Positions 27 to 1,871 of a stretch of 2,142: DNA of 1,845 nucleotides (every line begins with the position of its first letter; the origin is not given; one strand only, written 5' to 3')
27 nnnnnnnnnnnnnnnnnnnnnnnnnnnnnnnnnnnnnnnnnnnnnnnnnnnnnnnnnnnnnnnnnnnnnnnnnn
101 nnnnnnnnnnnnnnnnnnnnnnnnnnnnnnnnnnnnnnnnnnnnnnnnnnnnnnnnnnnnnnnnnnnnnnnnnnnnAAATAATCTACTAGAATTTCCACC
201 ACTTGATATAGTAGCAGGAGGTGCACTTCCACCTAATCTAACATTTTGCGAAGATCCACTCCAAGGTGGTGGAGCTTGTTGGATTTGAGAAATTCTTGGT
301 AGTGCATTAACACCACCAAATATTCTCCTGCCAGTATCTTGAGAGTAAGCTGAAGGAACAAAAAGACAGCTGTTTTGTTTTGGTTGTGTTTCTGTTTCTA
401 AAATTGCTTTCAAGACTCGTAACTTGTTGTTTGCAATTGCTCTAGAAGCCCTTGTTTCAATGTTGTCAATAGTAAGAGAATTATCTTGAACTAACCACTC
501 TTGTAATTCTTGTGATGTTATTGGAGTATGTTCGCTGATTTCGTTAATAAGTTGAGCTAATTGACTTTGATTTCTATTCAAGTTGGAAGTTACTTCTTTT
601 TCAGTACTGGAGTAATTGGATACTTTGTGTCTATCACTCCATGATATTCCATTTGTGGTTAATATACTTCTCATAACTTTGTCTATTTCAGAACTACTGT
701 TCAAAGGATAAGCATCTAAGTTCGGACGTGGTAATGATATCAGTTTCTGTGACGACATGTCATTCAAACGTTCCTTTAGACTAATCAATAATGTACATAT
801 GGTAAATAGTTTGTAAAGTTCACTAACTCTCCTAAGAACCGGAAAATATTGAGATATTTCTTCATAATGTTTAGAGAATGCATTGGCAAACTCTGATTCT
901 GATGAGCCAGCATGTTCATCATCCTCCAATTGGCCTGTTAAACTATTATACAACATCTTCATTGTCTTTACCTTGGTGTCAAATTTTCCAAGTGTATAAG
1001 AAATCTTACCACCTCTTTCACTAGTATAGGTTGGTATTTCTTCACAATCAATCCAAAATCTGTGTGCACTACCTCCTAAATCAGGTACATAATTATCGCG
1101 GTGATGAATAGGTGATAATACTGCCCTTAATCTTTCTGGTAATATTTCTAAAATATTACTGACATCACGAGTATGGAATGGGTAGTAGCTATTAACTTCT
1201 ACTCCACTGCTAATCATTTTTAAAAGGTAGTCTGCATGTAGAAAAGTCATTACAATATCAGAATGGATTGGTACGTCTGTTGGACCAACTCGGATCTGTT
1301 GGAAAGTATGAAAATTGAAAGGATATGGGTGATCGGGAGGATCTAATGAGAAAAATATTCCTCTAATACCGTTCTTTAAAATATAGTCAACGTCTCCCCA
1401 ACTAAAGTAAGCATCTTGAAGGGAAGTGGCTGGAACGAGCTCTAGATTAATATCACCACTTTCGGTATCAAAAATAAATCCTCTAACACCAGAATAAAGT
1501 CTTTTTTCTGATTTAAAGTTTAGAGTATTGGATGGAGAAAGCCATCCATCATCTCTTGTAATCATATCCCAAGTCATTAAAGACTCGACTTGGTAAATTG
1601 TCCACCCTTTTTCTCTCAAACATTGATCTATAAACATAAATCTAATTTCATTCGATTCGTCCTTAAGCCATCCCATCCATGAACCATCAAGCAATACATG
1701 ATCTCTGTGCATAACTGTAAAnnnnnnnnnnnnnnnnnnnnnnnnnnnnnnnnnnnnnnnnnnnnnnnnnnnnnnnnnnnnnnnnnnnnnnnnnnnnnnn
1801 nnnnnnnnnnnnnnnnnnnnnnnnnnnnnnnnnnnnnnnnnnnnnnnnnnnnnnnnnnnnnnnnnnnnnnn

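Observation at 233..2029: A 598-codon minus-strand ORF that the supplied ORF track does not list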

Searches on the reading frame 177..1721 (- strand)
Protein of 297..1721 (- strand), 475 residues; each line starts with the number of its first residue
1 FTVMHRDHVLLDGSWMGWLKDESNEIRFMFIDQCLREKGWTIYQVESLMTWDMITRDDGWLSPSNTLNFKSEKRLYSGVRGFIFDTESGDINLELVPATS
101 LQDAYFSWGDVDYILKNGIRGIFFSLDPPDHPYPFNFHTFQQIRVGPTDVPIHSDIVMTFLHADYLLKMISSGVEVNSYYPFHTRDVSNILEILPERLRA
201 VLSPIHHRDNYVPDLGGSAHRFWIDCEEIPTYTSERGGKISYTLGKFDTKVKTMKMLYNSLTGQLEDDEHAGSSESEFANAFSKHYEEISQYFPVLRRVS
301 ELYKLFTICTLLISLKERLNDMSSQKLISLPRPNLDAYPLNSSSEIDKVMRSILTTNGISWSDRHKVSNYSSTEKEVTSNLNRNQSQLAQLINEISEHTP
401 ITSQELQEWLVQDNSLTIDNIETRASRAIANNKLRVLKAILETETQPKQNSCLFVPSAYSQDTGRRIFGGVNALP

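Call 54: search_solved_structures(query=A2, max_evalue=10, show_alignments=3)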
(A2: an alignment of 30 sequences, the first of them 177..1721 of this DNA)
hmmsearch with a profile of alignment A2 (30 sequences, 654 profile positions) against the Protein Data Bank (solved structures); distinct sequences matched with E-value up to 10: 9.
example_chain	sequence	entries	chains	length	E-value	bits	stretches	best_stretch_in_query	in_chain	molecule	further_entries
29vf_O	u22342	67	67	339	0.088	14.9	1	553-614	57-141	TATA-box-binding protein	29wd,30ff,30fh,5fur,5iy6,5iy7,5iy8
5cwb_A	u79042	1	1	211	0.31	13.1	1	362-450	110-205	Designed helical repeat protein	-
9y3p_C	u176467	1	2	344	0.58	12.1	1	372-492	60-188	Translation initiation factor eIF2B subunit beta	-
6k71_C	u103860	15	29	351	0.61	12.1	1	372-492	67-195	Translation initiation factor eIF-2B subunit beta | Translation initiation factor eIF2B subunit beta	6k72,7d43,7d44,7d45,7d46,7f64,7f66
12fh_C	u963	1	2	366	0.66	12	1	372-492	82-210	Translation initiation factor eIF2B subunit beta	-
7kmf_C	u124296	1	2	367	0.67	11.9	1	372-492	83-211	Translation initiation factor eIF-2B subunit beta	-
6caj_C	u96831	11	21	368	0.67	11.9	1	372-492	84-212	Translation initiation factor eIF-2B subunit beta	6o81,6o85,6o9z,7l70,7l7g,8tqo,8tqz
6ezo_C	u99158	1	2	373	0.68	11.9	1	372-492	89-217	Translation initiation factor eIF-2B subunit beta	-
9wwa_h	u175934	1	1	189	0.8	11.7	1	178-200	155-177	terminator protein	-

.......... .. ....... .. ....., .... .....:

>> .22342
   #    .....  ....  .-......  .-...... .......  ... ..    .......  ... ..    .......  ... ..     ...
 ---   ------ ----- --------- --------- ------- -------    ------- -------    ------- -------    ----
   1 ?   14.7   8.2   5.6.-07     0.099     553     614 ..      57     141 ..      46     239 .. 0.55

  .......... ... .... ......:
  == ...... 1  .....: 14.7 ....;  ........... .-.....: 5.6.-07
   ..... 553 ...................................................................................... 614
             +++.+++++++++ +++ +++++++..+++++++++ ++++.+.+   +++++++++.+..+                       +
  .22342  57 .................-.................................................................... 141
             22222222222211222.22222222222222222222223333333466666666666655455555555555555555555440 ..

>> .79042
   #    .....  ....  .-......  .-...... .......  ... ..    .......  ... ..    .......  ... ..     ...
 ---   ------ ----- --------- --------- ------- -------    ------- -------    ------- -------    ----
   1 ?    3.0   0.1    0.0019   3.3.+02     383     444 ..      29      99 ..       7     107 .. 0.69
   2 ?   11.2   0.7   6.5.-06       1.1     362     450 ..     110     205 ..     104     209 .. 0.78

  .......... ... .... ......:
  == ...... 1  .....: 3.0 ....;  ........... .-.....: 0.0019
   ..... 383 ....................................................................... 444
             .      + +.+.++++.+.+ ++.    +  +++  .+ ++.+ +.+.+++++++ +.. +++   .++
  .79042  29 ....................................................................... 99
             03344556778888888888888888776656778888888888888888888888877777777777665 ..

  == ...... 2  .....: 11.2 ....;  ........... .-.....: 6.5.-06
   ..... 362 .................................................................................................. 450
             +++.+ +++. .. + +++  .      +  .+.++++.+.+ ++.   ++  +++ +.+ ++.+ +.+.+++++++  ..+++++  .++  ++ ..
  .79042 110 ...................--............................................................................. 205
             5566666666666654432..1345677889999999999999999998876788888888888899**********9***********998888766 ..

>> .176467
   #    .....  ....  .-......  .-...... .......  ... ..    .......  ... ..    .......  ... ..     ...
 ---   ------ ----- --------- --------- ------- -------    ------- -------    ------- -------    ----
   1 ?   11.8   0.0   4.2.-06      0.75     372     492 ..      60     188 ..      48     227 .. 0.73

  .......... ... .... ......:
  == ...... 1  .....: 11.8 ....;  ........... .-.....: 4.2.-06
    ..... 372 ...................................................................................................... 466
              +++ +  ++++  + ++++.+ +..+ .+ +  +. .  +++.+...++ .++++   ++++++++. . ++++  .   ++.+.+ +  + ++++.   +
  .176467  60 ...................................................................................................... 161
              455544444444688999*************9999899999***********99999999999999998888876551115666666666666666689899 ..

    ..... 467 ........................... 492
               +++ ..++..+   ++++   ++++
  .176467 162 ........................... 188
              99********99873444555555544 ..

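Call 55: find_related_loci(query=A2, collection=genome_contigs, flank=8000)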
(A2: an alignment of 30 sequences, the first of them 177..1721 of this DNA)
Query A2 (515 aa) in genome_contigs; peptide patterns used: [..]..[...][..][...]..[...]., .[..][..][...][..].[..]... (x = any residue, [..] = any of these).
40 stretches matched a pattern; 15 encode a relative of the query (tblastn E <= 1e-3); 15 distinct loci.
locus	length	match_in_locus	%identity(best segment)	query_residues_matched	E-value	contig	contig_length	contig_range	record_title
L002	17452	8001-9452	31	8-472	4e-59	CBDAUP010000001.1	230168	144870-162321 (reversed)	MAG: Parachlamydiaceae bacterium isolate 80808b01-bdcd-45dd-a412-a3e3b2eb81fe genome assembly, contig: contig_1, whole g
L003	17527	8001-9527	27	11-479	2e-46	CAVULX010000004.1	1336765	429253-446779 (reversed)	MAG: uncultured Parachlamydiaceae bacterium isolate MFD06435.bin.2.181 genome assembly, contig: contig_6278, whole genom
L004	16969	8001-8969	31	11-331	5e-36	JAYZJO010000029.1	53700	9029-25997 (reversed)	MAG: Chlamydiota bacterium isolate XB_MAG261 DB_MAG261_0029, whole genome shotgun sequence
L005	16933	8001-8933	30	21-332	2e-33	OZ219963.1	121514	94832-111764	MAG: Stappiaceae bacterium isolate 2e4ab203-d541-464b-9f6f-4552e35f8f23 genome assembly, chromosome: 12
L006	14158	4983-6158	31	21-312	1e-30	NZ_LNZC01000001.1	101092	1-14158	Legionella worsleiensis strain ATCC 49508 Lwor_ctg001, whole genome shotgun sequence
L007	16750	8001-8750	30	21-267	7e-30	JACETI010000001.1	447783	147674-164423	MAG: Legionella sp. isolate MCMED-G38 Legionella-MCMED-G38-C1, whole genome shotgun sequence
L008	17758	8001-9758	30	27-397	9e-26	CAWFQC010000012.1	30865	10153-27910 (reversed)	MAG: uncultured Gammaproteobacteria bacterium isolate MFD01633.bin.2.38 genome assembly, contig: contig_14807, whole gen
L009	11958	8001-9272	29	2-316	3e-25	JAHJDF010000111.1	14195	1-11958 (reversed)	MAG: Gammaproteobacteria bacterium isolate Modern_marine.mb.36 Modern_marine.mb.36_k141_938302, whole genome shotgun seq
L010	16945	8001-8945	26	21-320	3e-24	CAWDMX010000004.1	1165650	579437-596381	MAG: uncultured Gammaproteobacteria bacterium isolate MFD03250.bin.1.66 genome assembly, contig: contig_3810, whole geno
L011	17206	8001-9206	28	21-317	3e-24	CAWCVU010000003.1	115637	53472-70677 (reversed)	MAG: uncultured Gammaproteobacteria bacterium isolate MFD01633.bin.2.174 genome assembly, contig: contig_101660, whole g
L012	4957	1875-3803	29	12-480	6e-19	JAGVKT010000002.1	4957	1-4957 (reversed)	MAG: Gammaproteobacteria bacterium isolate SW_10 c_000000040138, whole genome shotgun sequence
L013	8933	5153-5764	30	51-252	2e-18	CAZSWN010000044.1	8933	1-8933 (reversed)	MAG TPA_asm: uncultured Coxiellaceae bacterium isolate SRP170004_co1_6 genome assembly, contig: NODE_12713_length_8933_c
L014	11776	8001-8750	26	23-269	3e-18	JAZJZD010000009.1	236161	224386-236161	MAG: Pseudomonadota bacterium isolate ADI_H2L1_1_122_18_3-bin009_1 ADIH2L11_B009_1_000000000009, whole genome shotgun se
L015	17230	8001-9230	28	57-361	1e-17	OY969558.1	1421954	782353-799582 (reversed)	MAG: uncultured archaeon isolate MFD00905.bin.c.3 genome assembly, chromosome: 1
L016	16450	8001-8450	25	142-312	2e-4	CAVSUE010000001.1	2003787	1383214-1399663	MAG: uncultured Verrucomicrobiae bacterium isolate MFD09671.bin.1.113 genome assembly, contig: contig_81095, whole genom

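Call 59: search_protein_families(library=pfam, proteins=[L006:3393-7469:+, L006:7495-8073:+, L006:659-3379:+, L002:4629-9896:+], max_evalue=0.01)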
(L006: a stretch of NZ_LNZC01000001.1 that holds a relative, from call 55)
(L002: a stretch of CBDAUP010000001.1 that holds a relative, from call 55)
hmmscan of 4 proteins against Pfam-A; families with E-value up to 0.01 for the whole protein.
L006:3393-7469:+ (1358 aa): 2 families
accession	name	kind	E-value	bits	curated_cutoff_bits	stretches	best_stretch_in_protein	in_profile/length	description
PF00226.36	DnaJ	-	4.3e-21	75.2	27.8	1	3-61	1-63/63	DnaJ domain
PF14412.12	AHH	-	8.5e-09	35.8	22.3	1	1239-1335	15-108/111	A nuclease family of the HNH/ENDO VII superfamily with conserved AHH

L006:7495-8073:+ (192 aa): 1 family
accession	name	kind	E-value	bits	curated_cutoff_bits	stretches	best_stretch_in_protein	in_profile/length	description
PF07791.16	Imm11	-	1.4e-07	31.5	22.1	1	18-179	22-190/194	Immunity protein family (Imm11)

L006:659-3379:+ (906 aa): 2 families
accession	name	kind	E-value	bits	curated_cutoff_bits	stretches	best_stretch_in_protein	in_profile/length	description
PF08238.18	Sel1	-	3e-13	50.2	30.7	0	525-563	1-36/36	Sel1 repeat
PF13176.12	TPR_7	-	0.00044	20.6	27.9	0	499-522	5-28/36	Tetratricopeptide repeat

L002:4629-9896:+ (1755 aa): 2 families
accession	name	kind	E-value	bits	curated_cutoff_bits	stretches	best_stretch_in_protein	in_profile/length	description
PF00226.36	DnaJ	-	1.9e-12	47.5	27.8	1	10-68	1-63/63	DnaJ domain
PF01363.27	FYVE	-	1.8e-06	28.4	27.8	1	289-343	7-65/67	FYVE zinc finger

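Call 60: predict_structure(alignment_id=A2)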
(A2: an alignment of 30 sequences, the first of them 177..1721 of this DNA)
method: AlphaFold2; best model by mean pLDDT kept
length: 515 residues; sequences in the alignment: 30
mean_pLDDT: 84.7   pTM: 0.78
mean pLDDT of the five models: 84.7, 83.3, 82.7, 82.2, 79.6
residues with pLDDT >= 90: 279; 70-90: 162; 50-70: 49; < 50: 25
segments of 3 or more residues with pLDDT < 50: 442-448, 498-515
pLDDT, mean of each block of 10 residues (from residue 1): 73 81 82 93 96 94 89 92 92 96 95 93 93 80 91 95 96 95 94 96 93 80 96 95 97 87 77 91 97 97 98 90 65 69 92 95 94 94 86 73 78 67 71 62 51 91 82 95 73 59 35 28
secondary structure, 60 per line:
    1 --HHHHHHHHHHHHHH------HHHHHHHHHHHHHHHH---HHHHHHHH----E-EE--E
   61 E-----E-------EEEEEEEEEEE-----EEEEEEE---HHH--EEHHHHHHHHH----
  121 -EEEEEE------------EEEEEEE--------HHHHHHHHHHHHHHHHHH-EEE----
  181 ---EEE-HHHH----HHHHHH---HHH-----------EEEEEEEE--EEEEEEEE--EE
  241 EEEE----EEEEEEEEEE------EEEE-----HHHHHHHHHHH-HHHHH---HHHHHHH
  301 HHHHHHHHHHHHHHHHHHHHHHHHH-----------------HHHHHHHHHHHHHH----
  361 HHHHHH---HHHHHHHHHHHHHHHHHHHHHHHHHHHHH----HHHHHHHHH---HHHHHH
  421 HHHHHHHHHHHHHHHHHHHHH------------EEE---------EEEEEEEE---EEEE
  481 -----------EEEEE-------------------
elements in order: H3-16 H23-38 H42-49 E75-85 E91-97 H108-116 E122-127 E140-146 H155-172 E174-176 E184-186 H188-191 H196-201 E219-226 E229-236 E239-244 E249-258 E265-268 H274-284 H286-290 H294-325 H343-356 H361-366 H370-398 H403-411 H415-441 E454-456 E466-473 E477-480 E492-496

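Call 71: search_protein_families(library=pfam, proteins=[L005:9492-10391:+, L007:9414-10313:+, L008:10035-10934:+, L009:9717-10616:+, L011:9768-10667:+, L012:3963-4862:+, L013:6632-7531:+, L014:9561-10460:+, L015:9474-10373:+, L016:9603-10502:+], max_evalue=0.01)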
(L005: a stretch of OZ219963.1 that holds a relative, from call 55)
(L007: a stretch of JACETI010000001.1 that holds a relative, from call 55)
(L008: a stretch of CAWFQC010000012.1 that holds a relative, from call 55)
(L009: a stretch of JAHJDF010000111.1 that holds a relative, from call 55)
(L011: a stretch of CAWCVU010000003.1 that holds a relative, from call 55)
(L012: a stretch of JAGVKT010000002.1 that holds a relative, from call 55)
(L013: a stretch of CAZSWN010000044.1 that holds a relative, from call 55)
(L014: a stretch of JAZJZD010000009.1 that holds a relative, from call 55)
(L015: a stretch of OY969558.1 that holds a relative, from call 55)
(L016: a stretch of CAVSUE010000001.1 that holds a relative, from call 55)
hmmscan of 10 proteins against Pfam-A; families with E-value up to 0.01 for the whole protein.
L005:9492-10391:+ (300 aa): 0 families

L007:9414-10313:+ (300 aa): 1 family
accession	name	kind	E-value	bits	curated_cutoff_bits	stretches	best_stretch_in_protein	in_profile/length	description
PF14412.12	AHH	-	1.5e-14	54.3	22.3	1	180-276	9-107/111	A nuclease family of the HNH/ENDO VII superfamily with conserved AHH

L008:10035-10934:+ (300 aa): 0 families

L009:9717-10616:+ (300 aa): 1 family
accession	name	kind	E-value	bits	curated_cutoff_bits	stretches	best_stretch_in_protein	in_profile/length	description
PF15545.11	Ntox8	-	1e-18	67.7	25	1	219-283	6-70/70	Bacterial toxin 8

L011:9768-10667:+ (300 aa): 0 families

L012:3963-4862:+ (300 aa): 0 families

L013:6632-7531:+ (300 aa): 0 families

L014:9561-10460:+ (300 aa): 0 families

L015:9474-10373:+ (300 aa): 0 families

L016:9603-10502:+ (300 aa): 2 families
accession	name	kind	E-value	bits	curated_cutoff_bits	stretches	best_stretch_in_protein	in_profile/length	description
PF05593.20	RHS_repeat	-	1.9e-42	143.2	22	6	224-260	1-37/38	RHS Repeat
PF25023.1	TEN_YD-shell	-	5.1e-06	25.3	50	0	125-178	93-146/909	Teneurin YD-shell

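Call 72: search_protein_families(library=pfam, proteins=[L004:9486-9773:+, L007:10317-10901:+, L009:10601-11005:+, L010:10266-11096:+, L011:10803-11132:+, L013:7547-7813:+, L014:10472-11212:+, L015:10389-10655:+, L016:11068-12240:+, L004:8583-9482:+], max_evalue=0.01)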
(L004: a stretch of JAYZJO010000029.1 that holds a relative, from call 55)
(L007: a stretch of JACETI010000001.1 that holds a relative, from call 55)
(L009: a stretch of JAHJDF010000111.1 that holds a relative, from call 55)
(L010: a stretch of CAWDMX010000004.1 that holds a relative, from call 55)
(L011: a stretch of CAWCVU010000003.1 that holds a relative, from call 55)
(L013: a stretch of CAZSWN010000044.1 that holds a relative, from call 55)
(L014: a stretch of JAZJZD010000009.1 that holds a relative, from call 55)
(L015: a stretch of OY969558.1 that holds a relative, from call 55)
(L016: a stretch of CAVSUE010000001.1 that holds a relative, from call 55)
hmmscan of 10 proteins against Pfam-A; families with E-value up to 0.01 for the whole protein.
L004:9486-9773:+ (96 aa): 0 families

L007:10317-10901:+ (195 aa): 1 family
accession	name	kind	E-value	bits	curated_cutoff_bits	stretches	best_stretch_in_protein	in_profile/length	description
PF07791.16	Imm11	-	1.9e-06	27.8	22.1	1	61-182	59-188/194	Immunity protein family (Imm11)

L009:10601-11005:+ (135 aa): 1 family
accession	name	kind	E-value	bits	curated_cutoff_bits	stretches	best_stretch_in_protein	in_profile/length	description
PF11042.13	DUF2750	-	4.2e-26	91.4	27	1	27-126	1-101/102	Protein of unknown function (DUF2750)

L010:10266-11096:+ (277 aa): 3 families
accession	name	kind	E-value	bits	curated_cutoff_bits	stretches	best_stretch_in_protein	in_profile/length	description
PF00665.32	rve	-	1.6e-21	76.9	32.6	1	120-215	4-102/102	Integrase core domain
PF13683.12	rve_3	-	6.9e-21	74.2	26.5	1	204-269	2-67/67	Integrase core domain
PF13276.12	HTH_21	-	2.3e-05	25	28.1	1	73-104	29-60/60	HTH-like domain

L011:10803-11132:+ (110 aa): 1 family
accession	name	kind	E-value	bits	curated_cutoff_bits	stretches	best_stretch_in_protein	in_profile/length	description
PF22294.1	DUF6966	-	1.5e-11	44.6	27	1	33-87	1-52/53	Domain of unknown function (DUF6966)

L013:7547-7813:+ (89 aa): 0 families

L014:10472-11212:+ (247 aa): 1 family
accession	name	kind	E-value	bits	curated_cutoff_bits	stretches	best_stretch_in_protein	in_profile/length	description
PF14137.11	DUF4304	-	1.8e-14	54.2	23.2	1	20-147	2-110/115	Domain of unknown function (DUF4304)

L015:10389-10655:+ (89 aa): 0 families

L016:11068-12240:+ (391 aa): 13 families
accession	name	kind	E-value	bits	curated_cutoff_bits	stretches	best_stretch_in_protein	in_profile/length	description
PF12146.15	Hydrolase_4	-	2.4e-13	50.4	27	1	103-343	23-233/239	Serine aminopeptidase, S33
PF00561.26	Abhydrolase_1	-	2.7e-11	44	25.8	1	77-206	1-121/245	alpha/beta hydrolase fold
PF02129.25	Peptidase_S15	-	6e-11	43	23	1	59-218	1-156/262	X-Pro dipeptidyl-peptidase (S15 family)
PF08840.17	BAAT_C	-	3.5e-09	37.4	20.9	1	144-219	9-85/210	BAAT / Acyl-CoA thioester hydrolase C terminal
PF00326.27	Peptidase_S9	-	3.5e-09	36.9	22.6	1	107-203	10-110/213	Prolyl oligopeptidase family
PF01738.24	DLH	-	1.2e-08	35.2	21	2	273-356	118-201/217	Dienelactone hydrolase family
PF12697.13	Abhydrolase_6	-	1.4e-07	32.9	26.3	1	79-317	1-178/217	Alpha/beta hydrolase family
PF06500.17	FrsA-like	-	6.2e-06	25.7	22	1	50-175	169-284/414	Esterase FrsA-like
PF20434.5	BD-FAE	-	6.9e-06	26.2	26.8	1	71-180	8-112/215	BD-FAE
PF07819.20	PGAP1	-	0.00017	21.8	24.3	1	79-192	7-130/233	PGAP1-like alpha/beta domain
PF07224.18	Chlorophyllase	-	0.00024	20.5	26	1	66-177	32-136/301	Chlorophyllase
PF02273.21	Acyl_transf_2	-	0.0018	18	20.3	1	100-217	46-162/294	Acyl transferase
PF00756.26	Esterase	-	0.0054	17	22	0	68-201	13-159/251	Putative esterase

L004:8583-9482:+ (300 aa): 0 families

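Call 93: search_protein_families(library=padloc, proteins=[L006:3393-7469:+, L002:4629-9896:+], max_evalue=0.01)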
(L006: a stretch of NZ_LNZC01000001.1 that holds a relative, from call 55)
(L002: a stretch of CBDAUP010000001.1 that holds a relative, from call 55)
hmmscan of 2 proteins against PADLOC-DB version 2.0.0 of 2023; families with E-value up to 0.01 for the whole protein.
L006:3393-7469:+ (1358 aa): 0 families

L002:4629-9896:+ (1755 aa): 1 family
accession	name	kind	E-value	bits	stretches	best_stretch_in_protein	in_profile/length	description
PDLC01407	Csm3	-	0.0047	14.2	1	1358-1449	425-516/519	"CAS-III-A,CAS-III-D; effector_G7"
